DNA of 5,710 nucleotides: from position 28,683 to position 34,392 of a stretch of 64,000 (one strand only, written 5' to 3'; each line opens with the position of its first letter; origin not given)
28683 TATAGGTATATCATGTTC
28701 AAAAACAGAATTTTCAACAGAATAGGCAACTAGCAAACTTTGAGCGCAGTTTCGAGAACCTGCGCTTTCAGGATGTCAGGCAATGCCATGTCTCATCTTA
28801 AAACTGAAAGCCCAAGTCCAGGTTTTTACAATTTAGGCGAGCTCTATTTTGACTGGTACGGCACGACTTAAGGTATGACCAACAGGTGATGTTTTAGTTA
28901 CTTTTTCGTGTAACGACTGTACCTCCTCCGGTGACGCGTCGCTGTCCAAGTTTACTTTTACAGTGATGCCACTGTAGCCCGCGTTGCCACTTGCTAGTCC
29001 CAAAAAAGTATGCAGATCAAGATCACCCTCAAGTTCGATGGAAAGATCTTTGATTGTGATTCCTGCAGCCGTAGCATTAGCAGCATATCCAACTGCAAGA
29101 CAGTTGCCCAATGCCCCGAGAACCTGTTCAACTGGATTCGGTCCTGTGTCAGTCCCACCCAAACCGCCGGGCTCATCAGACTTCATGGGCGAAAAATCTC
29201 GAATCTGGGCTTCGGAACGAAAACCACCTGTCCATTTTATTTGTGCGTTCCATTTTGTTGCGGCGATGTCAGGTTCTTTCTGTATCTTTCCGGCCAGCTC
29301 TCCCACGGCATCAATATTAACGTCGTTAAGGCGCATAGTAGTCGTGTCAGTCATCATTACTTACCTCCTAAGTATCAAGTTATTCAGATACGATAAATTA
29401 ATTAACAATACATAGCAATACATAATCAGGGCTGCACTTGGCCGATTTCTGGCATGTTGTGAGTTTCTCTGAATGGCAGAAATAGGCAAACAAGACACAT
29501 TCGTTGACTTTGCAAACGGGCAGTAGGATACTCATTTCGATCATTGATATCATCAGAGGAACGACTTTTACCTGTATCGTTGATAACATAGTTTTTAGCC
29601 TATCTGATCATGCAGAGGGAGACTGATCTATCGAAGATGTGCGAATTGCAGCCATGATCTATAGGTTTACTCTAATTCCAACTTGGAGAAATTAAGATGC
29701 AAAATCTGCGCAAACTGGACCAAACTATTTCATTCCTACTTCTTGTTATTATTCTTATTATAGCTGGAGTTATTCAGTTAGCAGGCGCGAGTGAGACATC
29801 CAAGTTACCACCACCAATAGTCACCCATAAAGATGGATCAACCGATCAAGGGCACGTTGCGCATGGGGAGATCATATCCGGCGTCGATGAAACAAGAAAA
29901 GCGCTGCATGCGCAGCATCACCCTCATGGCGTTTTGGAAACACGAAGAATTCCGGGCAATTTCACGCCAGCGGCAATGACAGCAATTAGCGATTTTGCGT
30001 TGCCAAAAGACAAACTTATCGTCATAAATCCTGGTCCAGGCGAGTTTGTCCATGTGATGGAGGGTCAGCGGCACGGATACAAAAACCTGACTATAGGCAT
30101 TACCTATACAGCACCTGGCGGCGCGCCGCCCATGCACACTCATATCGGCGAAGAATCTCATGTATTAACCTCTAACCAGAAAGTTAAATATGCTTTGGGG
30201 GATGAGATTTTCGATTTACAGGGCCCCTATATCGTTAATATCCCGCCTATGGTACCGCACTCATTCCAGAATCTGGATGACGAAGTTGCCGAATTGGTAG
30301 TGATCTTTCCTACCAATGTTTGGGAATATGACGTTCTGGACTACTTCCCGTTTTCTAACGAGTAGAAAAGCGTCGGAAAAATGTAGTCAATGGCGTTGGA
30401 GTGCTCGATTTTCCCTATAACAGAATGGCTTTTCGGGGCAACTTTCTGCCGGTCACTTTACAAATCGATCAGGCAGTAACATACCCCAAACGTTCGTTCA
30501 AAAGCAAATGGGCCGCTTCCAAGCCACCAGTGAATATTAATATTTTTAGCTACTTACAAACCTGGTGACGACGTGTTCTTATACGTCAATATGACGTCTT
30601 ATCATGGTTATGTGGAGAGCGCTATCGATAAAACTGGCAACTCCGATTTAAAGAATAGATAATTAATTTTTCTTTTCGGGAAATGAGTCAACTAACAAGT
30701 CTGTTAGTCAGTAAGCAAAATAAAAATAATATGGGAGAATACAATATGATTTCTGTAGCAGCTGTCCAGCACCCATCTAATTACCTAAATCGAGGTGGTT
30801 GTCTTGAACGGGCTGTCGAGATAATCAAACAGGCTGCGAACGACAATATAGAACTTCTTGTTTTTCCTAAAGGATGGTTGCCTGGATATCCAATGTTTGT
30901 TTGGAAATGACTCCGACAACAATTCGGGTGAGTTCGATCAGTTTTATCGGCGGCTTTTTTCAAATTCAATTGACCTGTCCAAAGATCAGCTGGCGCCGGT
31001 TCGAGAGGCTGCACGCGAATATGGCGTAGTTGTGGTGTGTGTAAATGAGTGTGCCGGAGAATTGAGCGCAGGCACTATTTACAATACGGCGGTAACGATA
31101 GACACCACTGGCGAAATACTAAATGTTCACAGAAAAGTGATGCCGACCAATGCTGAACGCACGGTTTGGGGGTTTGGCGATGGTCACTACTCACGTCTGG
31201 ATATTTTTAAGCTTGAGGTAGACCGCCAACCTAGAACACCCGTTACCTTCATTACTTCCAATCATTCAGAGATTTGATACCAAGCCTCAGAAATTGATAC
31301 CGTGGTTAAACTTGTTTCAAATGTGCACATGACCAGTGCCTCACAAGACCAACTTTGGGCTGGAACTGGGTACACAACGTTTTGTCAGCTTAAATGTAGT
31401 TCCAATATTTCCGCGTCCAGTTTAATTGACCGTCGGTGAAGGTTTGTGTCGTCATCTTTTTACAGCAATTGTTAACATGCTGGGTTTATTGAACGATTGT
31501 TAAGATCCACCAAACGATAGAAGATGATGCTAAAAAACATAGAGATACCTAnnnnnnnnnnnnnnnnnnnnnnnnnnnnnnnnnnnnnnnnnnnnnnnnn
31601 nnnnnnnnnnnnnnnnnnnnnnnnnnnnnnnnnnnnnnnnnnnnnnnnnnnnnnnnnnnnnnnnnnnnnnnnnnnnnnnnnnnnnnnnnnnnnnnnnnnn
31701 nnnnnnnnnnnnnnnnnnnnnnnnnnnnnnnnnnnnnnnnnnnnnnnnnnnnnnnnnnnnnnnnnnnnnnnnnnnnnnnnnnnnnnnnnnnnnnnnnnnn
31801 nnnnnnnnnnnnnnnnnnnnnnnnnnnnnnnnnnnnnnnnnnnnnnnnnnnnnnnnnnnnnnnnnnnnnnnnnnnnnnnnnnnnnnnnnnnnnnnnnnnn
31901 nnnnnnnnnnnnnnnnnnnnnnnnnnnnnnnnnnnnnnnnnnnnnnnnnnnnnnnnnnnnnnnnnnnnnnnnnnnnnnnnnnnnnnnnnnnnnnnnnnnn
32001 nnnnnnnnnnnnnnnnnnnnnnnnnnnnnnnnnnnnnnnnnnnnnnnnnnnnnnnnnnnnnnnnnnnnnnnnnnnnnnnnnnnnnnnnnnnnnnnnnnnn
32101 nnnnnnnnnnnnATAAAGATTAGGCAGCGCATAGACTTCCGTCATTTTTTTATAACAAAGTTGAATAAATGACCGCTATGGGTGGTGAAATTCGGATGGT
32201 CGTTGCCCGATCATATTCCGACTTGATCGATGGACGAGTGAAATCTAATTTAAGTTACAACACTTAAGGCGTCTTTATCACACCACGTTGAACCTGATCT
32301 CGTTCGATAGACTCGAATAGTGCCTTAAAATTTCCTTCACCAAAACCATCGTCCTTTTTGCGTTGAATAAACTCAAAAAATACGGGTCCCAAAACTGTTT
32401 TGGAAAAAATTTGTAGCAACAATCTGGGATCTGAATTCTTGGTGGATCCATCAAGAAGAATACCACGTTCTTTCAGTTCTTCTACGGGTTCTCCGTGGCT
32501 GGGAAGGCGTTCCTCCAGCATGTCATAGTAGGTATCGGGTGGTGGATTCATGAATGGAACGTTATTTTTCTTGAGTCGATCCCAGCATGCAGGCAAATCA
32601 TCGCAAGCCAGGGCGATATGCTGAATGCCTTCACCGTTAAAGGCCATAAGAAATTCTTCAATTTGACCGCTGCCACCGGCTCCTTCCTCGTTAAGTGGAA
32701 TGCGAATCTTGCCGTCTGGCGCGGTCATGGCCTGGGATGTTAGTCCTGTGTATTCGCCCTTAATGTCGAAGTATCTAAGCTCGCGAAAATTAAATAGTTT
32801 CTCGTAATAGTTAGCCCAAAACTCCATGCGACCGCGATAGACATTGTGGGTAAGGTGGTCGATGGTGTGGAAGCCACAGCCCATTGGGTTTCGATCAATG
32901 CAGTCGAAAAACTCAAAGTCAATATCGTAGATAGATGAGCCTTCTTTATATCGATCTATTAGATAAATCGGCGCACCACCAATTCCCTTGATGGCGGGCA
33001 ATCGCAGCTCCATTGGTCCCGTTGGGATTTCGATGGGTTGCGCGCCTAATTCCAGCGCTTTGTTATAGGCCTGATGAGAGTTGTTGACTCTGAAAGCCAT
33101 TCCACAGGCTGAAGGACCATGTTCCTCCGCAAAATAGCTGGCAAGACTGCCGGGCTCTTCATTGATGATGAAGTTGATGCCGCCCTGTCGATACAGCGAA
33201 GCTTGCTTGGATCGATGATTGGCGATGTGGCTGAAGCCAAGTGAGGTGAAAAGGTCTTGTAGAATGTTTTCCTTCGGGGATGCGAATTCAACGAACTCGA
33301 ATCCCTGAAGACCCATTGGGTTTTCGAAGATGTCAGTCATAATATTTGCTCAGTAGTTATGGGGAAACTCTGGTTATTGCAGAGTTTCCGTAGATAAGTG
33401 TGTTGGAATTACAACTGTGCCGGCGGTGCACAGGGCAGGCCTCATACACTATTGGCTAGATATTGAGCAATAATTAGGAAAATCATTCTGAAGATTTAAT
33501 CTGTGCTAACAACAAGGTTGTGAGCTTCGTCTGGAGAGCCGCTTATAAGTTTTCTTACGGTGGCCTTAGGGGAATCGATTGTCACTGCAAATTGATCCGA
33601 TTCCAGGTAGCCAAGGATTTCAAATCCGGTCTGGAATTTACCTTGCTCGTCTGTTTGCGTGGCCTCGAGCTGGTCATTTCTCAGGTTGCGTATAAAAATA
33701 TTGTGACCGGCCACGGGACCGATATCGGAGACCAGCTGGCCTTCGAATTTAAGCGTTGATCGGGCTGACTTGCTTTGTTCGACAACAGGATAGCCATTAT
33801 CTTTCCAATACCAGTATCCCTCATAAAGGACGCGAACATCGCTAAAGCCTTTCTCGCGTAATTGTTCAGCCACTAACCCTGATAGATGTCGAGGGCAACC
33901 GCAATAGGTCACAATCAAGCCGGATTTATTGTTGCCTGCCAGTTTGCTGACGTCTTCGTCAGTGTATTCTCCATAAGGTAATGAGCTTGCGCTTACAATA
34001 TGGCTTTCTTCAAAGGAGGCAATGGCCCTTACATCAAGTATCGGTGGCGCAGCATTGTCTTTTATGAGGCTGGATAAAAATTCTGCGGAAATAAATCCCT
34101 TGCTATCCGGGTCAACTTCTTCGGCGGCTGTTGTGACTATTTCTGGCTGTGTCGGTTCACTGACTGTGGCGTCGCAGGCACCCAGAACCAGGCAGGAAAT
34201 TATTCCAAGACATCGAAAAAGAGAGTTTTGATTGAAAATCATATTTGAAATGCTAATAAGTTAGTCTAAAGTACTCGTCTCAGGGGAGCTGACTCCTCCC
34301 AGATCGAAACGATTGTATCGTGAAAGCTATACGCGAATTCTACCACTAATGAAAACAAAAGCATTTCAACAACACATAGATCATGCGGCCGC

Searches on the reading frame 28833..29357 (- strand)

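Call 71: search_protein_families(library=pfam, proteins=[window:28833-29357:-], max_evalue=0.00001)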
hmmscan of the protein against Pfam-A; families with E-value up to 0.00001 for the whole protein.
window:28833-29357:- (174 aa): 1 family
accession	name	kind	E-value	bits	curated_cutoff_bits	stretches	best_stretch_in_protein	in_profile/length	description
PF02566.24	OsmC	-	1.6e-19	70.6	27.5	1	68-172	1-100/100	OsmC-like protein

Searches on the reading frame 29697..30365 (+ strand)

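Call 71: search_protein_families(library=pfam, proteins=[window:29697-30365:+], max_evalue=0.00001)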
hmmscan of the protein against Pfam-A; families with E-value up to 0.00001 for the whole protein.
window:29697-30365:+ (222 aa): 1 family
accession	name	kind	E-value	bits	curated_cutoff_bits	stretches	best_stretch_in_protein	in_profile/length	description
PF07883.17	Cupin_2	-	6.7e-08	32.6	27.2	0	139-204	6-70/70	Cupin domain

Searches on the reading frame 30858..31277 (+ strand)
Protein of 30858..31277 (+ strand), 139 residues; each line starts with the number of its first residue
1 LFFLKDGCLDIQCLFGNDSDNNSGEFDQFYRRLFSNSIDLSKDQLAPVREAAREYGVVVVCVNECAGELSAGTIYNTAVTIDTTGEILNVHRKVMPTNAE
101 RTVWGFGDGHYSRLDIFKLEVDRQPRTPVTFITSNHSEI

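Call 71: search_protein_families(library=pfam, proteins=[window:30858-31277:+], max_evalue=0.00001)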
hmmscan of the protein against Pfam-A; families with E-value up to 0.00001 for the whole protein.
window:30858-31277:+ (139 aa): 1 family
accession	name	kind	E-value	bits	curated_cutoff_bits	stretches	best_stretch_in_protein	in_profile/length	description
PF00795.27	CN_hydrolase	-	9.4e-10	38.7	23.2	1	31-111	50-134/256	Carbon-nitrogen hydrolase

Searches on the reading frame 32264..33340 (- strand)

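Call 71: search_protein_families(library=pfam, proteins=[window:32264-33340:-], max_evalue=0.00001)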
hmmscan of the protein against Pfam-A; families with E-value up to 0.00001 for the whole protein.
window:32264-33340:- (358 aa): 3 families
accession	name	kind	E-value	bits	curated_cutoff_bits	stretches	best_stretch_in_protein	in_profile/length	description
PF14696.12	Glyoxalase_5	-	4.4e-64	215.3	27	1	5-143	1-139/139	Hydroxyphenylpyruvate dioxygenase, HPPD, N-terminal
PF00903.31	Glyoxalase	-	1.5e-17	64.5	20.6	1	160-276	2-108/121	Glyoxalase/Bleomycin resistance protein/Dioxygenase superfamily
PF13669.12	Glyoxalase_4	-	4.7e-07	30.5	27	0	177-265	15-95/109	Glyoxalase/Bleomycin resistance protein/Dioxygenase superfamily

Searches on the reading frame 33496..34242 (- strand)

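Call 71: search_protein_families(library=pfam, proteins=[window:33496-34242:-], max_evalue=0.00001)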
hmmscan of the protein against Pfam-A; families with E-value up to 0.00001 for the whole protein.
window:33496-34242:- (248 aa): 1 family
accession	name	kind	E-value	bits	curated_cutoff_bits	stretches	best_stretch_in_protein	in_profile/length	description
PF00581.25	Rhodanese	-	7.8e-11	42.8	22.2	1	53-148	2-101/102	Rhodanese-like domain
